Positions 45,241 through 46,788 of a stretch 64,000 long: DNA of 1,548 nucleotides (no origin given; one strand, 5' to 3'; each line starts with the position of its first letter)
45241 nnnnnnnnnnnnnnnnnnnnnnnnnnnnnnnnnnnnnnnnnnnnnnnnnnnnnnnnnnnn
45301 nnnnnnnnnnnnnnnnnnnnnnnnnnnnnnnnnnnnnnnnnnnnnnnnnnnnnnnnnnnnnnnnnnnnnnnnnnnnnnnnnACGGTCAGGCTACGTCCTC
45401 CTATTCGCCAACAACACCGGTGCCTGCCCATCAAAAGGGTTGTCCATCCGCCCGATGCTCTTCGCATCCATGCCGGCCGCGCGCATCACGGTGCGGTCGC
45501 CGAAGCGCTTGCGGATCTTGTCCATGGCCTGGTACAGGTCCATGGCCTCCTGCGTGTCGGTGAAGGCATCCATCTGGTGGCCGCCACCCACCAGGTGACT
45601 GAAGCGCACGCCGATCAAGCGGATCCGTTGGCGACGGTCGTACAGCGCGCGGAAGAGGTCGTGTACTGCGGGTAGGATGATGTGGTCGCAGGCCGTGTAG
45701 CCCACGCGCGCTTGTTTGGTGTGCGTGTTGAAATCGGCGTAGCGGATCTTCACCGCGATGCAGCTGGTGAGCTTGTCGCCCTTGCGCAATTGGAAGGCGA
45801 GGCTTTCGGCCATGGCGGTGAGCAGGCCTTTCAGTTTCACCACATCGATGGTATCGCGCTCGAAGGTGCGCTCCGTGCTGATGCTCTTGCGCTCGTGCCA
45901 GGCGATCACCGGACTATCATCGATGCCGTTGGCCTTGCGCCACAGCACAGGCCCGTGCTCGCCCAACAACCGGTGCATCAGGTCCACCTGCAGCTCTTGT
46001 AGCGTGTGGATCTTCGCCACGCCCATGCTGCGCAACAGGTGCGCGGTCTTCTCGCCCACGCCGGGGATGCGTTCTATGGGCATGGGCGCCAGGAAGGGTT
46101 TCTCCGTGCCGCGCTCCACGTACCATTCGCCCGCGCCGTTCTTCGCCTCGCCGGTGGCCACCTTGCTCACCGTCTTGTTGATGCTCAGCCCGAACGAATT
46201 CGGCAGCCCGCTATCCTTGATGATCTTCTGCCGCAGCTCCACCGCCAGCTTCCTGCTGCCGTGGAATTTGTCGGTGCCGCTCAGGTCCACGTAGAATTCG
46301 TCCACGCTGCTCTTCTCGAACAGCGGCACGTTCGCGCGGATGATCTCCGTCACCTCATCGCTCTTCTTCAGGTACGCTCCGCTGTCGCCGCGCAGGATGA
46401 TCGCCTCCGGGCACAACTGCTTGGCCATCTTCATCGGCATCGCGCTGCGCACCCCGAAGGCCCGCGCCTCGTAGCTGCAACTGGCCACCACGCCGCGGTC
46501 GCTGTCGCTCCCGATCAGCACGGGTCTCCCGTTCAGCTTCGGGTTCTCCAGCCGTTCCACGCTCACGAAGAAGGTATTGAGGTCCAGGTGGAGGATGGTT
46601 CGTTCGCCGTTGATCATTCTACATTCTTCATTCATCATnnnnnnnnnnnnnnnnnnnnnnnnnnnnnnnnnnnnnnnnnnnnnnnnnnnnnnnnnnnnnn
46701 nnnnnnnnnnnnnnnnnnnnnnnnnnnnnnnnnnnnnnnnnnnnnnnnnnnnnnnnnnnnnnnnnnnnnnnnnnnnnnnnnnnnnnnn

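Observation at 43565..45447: T9SS cargo gene flanked by two copies of the dinB 3' terminus that differ only by synonymous changes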

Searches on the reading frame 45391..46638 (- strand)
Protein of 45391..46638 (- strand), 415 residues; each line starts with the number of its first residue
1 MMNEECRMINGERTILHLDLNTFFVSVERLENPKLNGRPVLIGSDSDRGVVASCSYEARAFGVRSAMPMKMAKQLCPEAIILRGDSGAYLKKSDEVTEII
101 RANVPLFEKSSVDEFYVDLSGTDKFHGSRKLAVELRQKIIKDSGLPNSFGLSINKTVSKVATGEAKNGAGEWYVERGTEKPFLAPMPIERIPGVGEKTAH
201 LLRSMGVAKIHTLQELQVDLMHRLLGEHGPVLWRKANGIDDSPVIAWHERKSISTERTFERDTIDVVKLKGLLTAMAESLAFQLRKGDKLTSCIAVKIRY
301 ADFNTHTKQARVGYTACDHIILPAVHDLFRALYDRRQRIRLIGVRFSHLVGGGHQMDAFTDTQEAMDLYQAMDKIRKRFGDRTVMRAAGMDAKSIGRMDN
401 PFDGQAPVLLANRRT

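Call 8: search_protein_families(library=pfam, proteins=[window:45391-46638:-], max_evalue=0.01)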
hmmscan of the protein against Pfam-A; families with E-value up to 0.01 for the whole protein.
window:45391-46638:- (415 aa): 4 families
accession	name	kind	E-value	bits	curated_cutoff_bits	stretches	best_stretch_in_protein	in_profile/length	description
PF00817.25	IMS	-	3.2e-43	147.6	23.2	1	18-162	1-147/148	impB/mucB/samB family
PF11799.13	IMS_C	-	8.2e-26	91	20.7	1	250-357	1-108/109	impB/mucB/samB family C-terminal domain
PF21999.2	IMS_HHH_1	-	3.4e-06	27.9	27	1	190-240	2-53/53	DNA polymerase-iota, thumb domain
PF11798.14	IMS_HHH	-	5.9e-06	26.7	24.4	1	179-207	4-32/32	IMS family HHH motif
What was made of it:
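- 45391..46638 (-): dinB (DNA polymerase IV, Y family), 415 aa. Pfam IMS 3.2e-43, IMS_C 8.2e-26, IMS_HHH (call 8).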

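Call 10: find_encoding_contigs(protein=window:45391-46638:-, flank=10000, max_places=10)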
Protein window:45391-46638:- (415 aa): 2 contigs read that carry it; 1 place shown.
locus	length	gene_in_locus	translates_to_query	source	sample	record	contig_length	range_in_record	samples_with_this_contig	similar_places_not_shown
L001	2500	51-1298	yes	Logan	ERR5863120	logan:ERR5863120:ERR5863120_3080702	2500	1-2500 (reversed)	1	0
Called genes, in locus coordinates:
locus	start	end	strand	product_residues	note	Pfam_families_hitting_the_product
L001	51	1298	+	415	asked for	PF00817:IMS, PF11798:IMS_HHH (weak), PF21999:IMS_HHH_1 (weak), PF11799:IMS_C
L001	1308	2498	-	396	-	?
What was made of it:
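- Tried and rejected: The dinB look-up gave only a 2.5-kb contig (call 10).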

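Call 12: find_related_loci(query=window:45391-46638:-, collection=genome_contigs, flank=10000)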
Query window:45391-46638:- (415 aa) in genome_contigs; peptide patterns used: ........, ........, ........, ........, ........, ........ (x = any residue, [..] = any of these).
235 stretches matched a pattern; 137 encode a relative of the query (tblastn E <= 1e-3); the best 80 are kept; 80 distinct loci.
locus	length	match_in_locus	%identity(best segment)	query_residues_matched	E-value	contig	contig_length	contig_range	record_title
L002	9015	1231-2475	99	1-415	0e+0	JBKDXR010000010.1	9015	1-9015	MAG: Flavobacteriales bacterium isolate samp_4376_concoct_992 samp_4376_86602, whole genome shotgun sequence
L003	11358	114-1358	97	1-415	0e+0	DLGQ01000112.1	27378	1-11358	MAG TPA_asm: Flavobacteriales bacterium UBA7690 UBA7690_contig_67542, whole genome shotgun sequence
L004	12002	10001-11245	97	1-415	0e+0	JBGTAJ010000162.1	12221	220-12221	MAG: Flavobacteriales bacterium isolate JTS-AC70 k141_1367368, whole genome shotgun sequence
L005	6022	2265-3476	98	12-415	0e+0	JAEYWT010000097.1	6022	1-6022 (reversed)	MAG: Bacteroidetes bacterium isolate OH_CBlB_283 k127_1851824, whole genome shotgun sequence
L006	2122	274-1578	90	1-415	0e+0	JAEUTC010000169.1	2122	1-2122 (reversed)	MAG: Flavobacteriales bacterium isolate new MAG-319 k141_686448, whole genome shotgun sequence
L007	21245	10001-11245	92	1-415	0e+0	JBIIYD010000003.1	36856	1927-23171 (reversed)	MAG: Flavobacteriales bacterium isolate ME2005-08-16_3300042507_group2_bin87 Rohwer_bin942_scaffold_429_c1, whole genome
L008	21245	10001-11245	91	1-415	0e+0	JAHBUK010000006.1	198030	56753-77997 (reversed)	MAG: Flavobacteriales bacterium isolate ACE_BAC31 BAC31_6, whole genome shotgun sequence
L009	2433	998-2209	95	12-415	0e+0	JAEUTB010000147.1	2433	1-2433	MAG: Flavobacteriales bacterium isolate new MAG-318 k141_2219167, whole genome shotgun sequence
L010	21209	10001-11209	94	12-414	0e+0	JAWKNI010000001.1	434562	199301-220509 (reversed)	MAG: Flavobacteriales bacterium isolate AC3.41 AC3.41.fa-1, whole genome shotgun sequence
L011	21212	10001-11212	94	12-415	0e+0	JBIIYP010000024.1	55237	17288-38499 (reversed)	MAG: Flavobacteriales bacterium isolate ME2005-10-10_3300044625_group2_bin128 Rohwer_bin943_scaffold_198_c1, whole genom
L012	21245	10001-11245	91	1-415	0e+0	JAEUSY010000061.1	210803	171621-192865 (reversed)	MAG: Flavobacteriales bacterium isolate new MAG-315 k141_1374041, whole genome shotgun sequence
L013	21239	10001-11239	91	3-415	0e+0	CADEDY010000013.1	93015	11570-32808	MAG: uncultured Bacteroidetes bacterium isolate Bacteroidetes sp. RBC078 genome assembly, contig: MAG078_13, whole genom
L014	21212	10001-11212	93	12-415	0e+0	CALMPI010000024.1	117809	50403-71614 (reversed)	MAG TPA_asm: uncultured Flavobacteriales bacterium isolate SRR2107183_bin.102_CONCOCT_v1.1_MAG genome assembly, contig:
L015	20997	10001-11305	87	1-415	0e+0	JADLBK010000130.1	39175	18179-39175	MAG: Flavobacteriales bacterium isolate SJ163 c_000000915289, whole genome shotgun sequence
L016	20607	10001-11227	91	7-415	0e+0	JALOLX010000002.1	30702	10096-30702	MAG: Flavobacteriales bacterium isolate Prado036 scaffold_2692, whole genome shotgun sequence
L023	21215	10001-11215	91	12-415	0e+0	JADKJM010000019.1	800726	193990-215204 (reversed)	MAG: Flavobacteriales bacterium isolate Vibo_18-Q3-R45-57_BATAC.153 tig00724260-10-8015850, whole genome shotgun sequenc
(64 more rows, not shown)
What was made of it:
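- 45391..46638 (-): About 40 orthologues at 82-99% identity lie in related Flavobacteriales assemblies (call 12).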

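Call 13: find_homologous_proteins(query=window:45391-46638:-, max_evalue=1e-30)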
Query window:45391-46638:- (415 aa): 8000 proteins with E <= 1e-30 among 8000 candidates; the best 120 are listed.
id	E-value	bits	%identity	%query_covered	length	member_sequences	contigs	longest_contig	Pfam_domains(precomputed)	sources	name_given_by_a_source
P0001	1.1e-273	925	99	100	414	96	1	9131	PF11799.14,PF00817.26,PF11798.15,PF21999.3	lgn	-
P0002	3.4e-257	871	95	97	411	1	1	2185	PF11799.14,PF00817.26,PF11798.15,PF21999.3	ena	-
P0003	7.9e-257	869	94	97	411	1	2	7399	PF11799.14,PF00817.26,PF11798.15,PF21999.3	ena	-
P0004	1.2e-256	869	94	97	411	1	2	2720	PF11799.14,PF00817.26,PF11798.15,PF21999.3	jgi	-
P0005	2.7e-255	864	94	97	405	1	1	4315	PF11799.14,PF00817.26,PF11798.15,PF21999.3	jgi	jgi:DNA polymerase IV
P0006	1.6e-254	862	93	97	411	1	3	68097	PF11799.14,PF00817.26,PF11798.15,PF21999.3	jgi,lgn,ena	-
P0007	3.1e-254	861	93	97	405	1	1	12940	PF11799.14,PF00817.26,PF11798.15,PF21999.3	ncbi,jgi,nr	ncbi:MAG: DNA polymerase IV [Flavobacteriales bacterium]|jgi:DNA polymerase-4|nr:DNA polymerase IV [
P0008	3.2e-254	861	94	97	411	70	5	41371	PF11799.14,PF00817.26,PF11798.15,PF21999.3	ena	-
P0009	1.2e-253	859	91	100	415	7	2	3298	PF11799.14,PF00817.26,PF11798.15,PF21999.3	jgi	jgi:DNA polymerase-4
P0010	2.4e-253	858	94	97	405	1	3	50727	PF11799.14,PF00817.26,PF11798.15,PF21999.3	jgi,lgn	jgi:DNA polymerase-4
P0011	5.2e-253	857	94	97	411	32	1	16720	PF11799.14,PF00817.26,PF11798.15,PF21999.3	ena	-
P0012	6.4e-253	857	93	97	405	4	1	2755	PF11799.14,PF00817.26,PF11798.15,PF21999.3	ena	-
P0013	1.6e-252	855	94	97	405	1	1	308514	PF11799.14,PF00817.26,PF11798.15,PF21999.3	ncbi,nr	ncbi:MAG: DNA polymerase IV [Flavobacteriales bacterium]|nr:DNA polymerase IV [Flavobacteriales bact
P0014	4.3e-252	854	93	97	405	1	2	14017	PF11799.14,PF00817.26,PF11798.15,PF21999.3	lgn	-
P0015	3.0e-251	851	93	97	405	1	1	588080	PF11799.14,PF00817.26,PF11798.15,PF21999.3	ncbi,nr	ncbi:MAG: DNA polymerase IV [Flavobacteriales bacterium]|nr:DNA polymerase IV [Flavobacteriales bact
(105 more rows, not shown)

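Call 24: find_encoding_contigs(protein=P0001, flank=10000, max_places=10)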
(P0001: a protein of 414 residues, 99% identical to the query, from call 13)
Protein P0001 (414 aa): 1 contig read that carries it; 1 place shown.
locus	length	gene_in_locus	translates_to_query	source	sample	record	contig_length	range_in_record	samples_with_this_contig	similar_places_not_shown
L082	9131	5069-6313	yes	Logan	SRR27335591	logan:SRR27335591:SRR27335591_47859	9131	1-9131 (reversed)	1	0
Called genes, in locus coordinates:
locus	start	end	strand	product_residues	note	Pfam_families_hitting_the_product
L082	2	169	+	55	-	?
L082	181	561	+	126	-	-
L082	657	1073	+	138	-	PF00903:Glyoxalase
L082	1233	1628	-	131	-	PF07661:MORN_2 (faint)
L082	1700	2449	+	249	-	-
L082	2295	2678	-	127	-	PF06965:Na_H_antiport_1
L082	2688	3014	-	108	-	PF06965:Na_H_antiport_1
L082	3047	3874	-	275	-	PF12844:HTH_19, PF13560:HTH_31, PF01381:HTH_3, PF00717:Peptidase_S24 (weak)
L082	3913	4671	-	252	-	PF10543:ORF6N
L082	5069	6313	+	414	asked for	PF00817:IMS, PF11798:IMS_HHH (weak), PF21999:IMS_HHH_1 (weak), PF11799:IMS_C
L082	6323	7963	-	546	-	PF18962:Por_Secre_tail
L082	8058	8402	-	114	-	-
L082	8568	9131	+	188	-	?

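Call 40: search_protein_families(library=pfam, proteins=[L023:11337-11996:+, L023:12008-12769:+, L004:6652-8151:-, L008:5363-6826:-, L007:11716-12396:+, L023:13420-15045:-, L023:12913-13374:-], max_evalue=1)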
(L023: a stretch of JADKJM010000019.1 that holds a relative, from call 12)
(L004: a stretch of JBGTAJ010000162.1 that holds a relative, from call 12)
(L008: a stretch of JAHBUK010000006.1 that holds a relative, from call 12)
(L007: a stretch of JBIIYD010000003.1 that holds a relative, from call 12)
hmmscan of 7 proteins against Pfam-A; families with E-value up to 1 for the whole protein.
L023:11337-11996:+ (219 aa): 1 family
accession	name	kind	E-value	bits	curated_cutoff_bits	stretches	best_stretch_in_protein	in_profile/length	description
PF05635.17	23S_rRNA_IVP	-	4.1e-05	24.2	33.8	1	45-94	28-75/106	23S rRNA-intervening sequence protein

L023:12008-12769:+ (253 aa): 0 families

L004:6652-8151:- (499 aa): 1 family
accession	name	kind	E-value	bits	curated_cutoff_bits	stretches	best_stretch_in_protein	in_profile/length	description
PF09603.15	Fib_succ_major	-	1.6e-35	123.5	33.9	1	302-498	4-187/187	Fibrobacter succinogenes major domain (Fib_succ_major)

L008:5363-6826:- (487 aa): 1 family
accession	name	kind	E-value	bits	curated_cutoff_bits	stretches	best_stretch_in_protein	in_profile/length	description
PF09603.15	Fib_succ_major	-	1.9e-31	110.3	33.9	1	303-486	4-187/187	Fibrobacter succinogenes major domain (Fib_succ_major)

L007:11716-12396:+ (226 aa): 5 families
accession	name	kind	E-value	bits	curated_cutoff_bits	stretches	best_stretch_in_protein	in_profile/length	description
PF08281.18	Sigma70_r4_2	-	4.1e-16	58.8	25.7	1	148-199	3-54/54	Sigma-70, region 4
PF04542.20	Sigma70_r2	-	1.7e-09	37.7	24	1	56-122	3-71/71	Sigma-70 region 2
PF04545.22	Sigma70_r4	-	1.3e-07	31.5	24.1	1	152-200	1-49/50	Sigma-70, region 4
PF07638.17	Sigma70_ECF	-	0.0059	17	21.1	1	90-200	65-180/185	ECF sigma factor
PF00665.32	rve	-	0.073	13.8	32.6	1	60-95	31-66/102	Integrase core domain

L023:13420-15045:- (541 aa): 3 families
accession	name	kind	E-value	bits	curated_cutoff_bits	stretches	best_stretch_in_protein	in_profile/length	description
PF18962.6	Por_Secre_tail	-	0.0002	22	27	1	474-534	2-66/75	Secretion system C-terminal sorting domain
PF07494.17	Reg_prop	-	0.04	14.6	20.4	0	168-182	5-19/24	Two component regulator propeller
PF06739.17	SBBP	-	0.097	13.1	20.5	0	216-236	17-37/38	Beta-propeller repeat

L023:12913-13374:- (153 aa): 6 families
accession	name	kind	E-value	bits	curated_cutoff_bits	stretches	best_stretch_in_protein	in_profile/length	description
PF06739.17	SBBP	-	0.012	16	20.5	1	90-106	12-28/38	Beta-propeller repeat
PF00034.26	Cytochrom_C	-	0.034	15.9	21.3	1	44-58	10-24/90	Cytochrome c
PF13442.11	Cytochrome_CBB3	-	0.16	12.7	27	0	43-56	11-24/68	Cytochrome C oxidase, cbb3-type, subunit III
PF11845.13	Tll0287-like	-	0.21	12.4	24.1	0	126-146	89-111/144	Tll0287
PF22113.1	Mtrc-MtrF_II-IV_dom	-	0.59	10.1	30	0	19-54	7-39/176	Outer membrane cytochrome MtrC/MtrF-like, domains II/IV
PF09699.15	Paired_CXXCH_1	-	0.6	10.3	20.6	0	133-144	3-14/41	Doubled CXXCH motif (Paired_CXXCH_1)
